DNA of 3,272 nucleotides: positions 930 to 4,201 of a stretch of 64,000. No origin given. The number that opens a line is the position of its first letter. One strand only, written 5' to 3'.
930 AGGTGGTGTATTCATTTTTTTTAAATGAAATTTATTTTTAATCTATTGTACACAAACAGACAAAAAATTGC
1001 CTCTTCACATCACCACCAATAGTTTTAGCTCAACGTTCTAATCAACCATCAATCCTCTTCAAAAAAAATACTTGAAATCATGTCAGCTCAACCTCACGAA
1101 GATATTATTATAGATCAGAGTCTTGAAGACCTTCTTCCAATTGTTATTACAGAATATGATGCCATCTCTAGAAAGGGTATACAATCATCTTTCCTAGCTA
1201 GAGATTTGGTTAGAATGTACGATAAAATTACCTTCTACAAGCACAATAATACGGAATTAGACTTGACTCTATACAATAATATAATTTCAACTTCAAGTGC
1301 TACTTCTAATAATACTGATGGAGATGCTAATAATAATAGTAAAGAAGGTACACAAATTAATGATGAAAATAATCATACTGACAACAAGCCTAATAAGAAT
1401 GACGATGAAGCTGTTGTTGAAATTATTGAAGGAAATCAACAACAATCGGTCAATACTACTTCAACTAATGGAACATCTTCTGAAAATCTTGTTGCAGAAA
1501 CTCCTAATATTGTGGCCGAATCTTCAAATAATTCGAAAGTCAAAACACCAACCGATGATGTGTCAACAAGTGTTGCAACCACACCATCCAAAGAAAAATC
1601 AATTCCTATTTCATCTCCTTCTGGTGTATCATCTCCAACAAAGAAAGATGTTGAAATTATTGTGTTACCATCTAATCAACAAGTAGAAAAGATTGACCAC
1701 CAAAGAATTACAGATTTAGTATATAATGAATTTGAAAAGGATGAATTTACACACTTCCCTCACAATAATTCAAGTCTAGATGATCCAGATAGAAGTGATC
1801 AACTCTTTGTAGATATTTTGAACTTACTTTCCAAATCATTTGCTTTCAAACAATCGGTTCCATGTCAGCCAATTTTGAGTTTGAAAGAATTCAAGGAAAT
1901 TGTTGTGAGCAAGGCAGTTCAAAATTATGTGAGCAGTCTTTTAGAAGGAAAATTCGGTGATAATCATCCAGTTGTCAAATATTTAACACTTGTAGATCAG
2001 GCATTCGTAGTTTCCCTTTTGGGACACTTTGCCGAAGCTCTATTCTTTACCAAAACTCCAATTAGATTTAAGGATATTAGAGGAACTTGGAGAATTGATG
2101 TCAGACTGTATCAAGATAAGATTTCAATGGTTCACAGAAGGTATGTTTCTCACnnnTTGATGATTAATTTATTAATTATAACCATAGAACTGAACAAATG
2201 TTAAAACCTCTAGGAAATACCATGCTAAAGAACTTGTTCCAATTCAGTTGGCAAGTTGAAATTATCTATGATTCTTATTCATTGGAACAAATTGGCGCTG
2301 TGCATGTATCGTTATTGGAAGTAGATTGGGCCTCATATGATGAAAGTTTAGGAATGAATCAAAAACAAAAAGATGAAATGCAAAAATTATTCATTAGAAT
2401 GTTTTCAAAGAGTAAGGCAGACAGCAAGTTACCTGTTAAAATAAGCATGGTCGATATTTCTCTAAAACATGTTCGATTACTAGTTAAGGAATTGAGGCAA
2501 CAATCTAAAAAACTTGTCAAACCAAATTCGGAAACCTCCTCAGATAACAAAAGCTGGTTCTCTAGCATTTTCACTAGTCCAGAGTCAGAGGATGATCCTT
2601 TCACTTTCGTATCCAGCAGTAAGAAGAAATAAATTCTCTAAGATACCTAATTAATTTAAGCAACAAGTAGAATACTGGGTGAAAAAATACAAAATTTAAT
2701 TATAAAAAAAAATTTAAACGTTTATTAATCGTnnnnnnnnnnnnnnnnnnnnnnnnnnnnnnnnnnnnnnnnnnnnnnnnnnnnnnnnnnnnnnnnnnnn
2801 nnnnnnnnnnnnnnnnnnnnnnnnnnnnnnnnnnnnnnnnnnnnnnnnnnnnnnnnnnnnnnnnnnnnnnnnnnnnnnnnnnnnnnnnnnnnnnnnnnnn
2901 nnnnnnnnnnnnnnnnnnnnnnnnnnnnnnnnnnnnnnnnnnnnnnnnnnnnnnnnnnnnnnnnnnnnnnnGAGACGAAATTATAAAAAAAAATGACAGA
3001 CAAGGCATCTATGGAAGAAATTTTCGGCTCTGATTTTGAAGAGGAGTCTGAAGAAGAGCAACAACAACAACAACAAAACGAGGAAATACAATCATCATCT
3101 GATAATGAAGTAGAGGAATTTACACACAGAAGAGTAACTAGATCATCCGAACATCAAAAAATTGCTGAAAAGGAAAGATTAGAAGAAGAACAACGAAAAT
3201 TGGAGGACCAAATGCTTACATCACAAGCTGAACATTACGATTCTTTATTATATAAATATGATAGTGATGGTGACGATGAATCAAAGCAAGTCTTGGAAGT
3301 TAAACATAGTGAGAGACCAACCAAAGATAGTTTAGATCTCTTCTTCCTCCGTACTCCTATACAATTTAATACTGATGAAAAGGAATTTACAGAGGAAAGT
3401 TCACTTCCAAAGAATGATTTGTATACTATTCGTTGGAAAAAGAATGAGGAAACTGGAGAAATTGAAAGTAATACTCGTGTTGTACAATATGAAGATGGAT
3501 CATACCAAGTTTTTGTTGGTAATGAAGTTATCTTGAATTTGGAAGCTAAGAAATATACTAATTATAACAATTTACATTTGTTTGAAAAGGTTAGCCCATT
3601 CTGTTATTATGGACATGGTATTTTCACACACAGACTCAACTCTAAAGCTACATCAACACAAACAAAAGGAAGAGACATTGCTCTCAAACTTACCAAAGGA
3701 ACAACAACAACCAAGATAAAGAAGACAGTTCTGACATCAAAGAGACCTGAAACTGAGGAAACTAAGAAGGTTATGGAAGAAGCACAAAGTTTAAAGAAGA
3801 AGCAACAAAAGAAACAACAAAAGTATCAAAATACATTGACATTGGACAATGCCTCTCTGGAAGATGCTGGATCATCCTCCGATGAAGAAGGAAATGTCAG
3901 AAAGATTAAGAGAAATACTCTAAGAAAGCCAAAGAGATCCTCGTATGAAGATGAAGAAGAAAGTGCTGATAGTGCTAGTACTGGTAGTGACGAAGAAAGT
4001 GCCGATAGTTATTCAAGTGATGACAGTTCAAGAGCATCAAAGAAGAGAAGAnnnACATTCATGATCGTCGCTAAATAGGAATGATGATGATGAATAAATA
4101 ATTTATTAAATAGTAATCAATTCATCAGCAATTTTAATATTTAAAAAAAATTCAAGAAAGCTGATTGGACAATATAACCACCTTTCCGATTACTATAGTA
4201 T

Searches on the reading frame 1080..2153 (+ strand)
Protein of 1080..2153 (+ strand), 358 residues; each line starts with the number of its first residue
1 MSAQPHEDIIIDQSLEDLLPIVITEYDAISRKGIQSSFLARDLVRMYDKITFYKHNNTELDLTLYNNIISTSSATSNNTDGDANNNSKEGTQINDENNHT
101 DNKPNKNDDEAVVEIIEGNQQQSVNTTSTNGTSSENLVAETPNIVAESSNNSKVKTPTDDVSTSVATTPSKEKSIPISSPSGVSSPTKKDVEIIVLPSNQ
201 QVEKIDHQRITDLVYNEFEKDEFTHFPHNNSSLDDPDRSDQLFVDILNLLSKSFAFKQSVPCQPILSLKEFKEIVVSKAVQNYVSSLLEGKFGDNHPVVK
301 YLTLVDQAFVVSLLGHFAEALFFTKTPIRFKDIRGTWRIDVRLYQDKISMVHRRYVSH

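Call 55: list_cluster_members(proteins=[window:1080-2153:+, window:2993-4051:+, window:4314-5060:+, window:7969-9759:-, window:16425-17708:-, window:19050-20861:-, window:23432-25798:+, window:46726-48006:-, window:54908-55954:+, window:57948-59255:-])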
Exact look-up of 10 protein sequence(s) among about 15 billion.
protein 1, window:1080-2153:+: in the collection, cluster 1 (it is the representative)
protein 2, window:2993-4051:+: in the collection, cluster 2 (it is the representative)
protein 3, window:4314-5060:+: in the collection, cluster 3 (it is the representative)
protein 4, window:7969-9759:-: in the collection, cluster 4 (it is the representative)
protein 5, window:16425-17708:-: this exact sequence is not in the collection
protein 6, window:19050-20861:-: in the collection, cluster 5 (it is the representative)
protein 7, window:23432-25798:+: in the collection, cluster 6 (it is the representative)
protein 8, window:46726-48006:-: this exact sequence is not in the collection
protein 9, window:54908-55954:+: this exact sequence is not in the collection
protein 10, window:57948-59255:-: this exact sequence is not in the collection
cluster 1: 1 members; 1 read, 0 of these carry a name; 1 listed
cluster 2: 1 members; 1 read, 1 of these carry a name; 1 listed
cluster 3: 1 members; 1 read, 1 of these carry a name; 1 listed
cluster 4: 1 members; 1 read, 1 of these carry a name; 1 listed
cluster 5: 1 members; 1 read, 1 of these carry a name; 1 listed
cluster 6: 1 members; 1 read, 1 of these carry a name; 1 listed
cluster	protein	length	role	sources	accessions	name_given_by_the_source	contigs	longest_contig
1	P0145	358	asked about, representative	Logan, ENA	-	-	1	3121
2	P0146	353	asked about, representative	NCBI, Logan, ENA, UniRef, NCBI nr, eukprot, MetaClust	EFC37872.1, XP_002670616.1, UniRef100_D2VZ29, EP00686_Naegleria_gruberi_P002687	predicted protein [Naegleria gruberi] | Predicted protein n=1 Tax=Naegleria gruberi TaxID=5762 RepID=D2VZ29_NAEGR | uncharacterized protein NAEGRDRAFT_53398 [Naegleria gruberi]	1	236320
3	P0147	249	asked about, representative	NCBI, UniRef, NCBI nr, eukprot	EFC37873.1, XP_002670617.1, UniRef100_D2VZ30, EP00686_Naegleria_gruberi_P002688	predicted protein [Naegleria gruberi] | Predicted protein n=1 Tax=Naegleria gruberi TaxID=5762 RepID=D2VZ30_NAEGR | uncharacterized protein NAEGRDRAFT_53399 [Naegleria gruberi]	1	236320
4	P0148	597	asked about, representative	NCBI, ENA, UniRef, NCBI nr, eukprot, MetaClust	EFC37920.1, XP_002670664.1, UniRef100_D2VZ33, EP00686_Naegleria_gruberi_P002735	predicted protein [Naegleria gruberi] | Predicted protein n=1 Tax=Naegleria gruberi TaxID=5762 RepID=D2VZ33_NAEGR | uncharacterized protein NAEGRDRAFT_59644 [Naegleria gruberi]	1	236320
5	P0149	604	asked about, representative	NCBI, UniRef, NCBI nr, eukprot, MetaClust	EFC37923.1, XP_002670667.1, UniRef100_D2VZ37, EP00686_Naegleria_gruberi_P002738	predicted protein [Naegleria gruberi] | Predicted protein n=1 Tax=Naegleria gruberi TaxID=5762 RepID=D2VZ37_NAEGR | uncharacterized protein NAEGRDRAFT_81785 [Naegleria gruberi]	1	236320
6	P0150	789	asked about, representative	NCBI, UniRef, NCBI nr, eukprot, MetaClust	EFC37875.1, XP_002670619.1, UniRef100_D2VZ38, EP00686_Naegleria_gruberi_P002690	predicted protein [Naegleria gruberi] | 5-methyltetrahydropteroyltriglutamate--homocysteine S-methyltransferase n=1 Tax=Naegleria ... | uncharacterized protein NAEGRDRAFT_59646 [Naegleria gruberi]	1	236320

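Call 56: find_encoding_contigs(protein=window:1080-2153:+, flank=10000, max_places=6)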
Protein window:1080-2153:+ (358 aa): 2 contigs read that carry it; 2 places shown.
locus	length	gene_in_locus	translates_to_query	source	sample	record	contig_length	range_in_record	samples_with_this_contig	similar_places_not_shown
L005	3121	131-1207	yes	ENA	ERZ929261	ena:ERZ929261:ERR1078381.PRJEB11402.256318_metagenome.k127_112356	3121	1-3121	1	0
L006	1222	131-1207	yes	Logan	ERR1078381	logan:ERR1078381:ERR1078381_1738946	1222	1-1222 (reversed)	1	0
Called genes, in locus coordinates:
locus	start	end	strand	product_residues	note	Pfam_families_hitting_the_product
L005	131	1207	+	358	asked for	PF24929:GlfB_C (weak)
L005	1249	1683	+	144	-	-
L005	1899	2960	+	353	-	PF04004:Leo1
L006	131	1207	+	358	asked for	PF24929:GlfB_C (weak)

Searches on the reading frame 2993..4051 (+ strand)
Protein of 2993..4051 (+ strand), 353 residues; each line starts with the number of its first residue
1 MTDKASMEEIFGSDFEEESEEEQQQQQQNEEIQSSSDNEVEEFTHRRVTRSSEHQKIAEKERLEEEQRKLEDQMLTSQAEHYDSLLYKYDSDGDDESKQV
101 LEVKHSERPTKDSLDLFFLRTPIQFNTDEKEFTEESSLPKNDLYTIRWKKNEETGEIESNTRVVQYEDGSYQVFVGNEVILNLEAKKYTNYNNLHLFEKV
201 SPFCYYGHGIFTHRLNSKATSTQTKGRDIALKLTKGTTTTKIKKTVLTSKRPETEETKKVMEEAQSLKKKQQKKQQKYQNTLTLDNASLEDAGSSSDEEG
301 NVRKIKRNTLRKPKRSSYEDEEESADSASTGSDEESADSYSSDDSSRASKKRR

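Call 57: find_encoding_contigs(protein=window:2993-4051:+, flank=10000, max_places=6)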
Protein window:2993-4051:+ (353 aa): 2 contigs read that carry it; 2 places shown.
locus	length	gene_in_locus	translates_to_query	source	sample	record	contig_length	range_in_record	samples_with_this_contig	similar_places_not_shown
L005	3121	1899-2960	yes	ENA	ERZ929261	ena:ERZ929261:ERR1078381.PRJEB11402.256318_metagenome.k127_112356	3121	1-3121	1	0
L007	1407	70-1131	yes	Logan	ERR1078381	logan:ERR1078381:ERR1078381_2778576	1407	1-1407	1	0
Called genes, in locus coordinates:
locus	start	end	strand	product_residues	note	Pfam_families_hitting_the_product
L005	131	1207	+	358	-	PF24929:GlfB_C (weak)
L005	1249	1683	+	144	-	-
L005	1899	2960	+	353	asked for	PF04004:Leo1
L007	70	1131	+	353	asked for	PF04004:Leo1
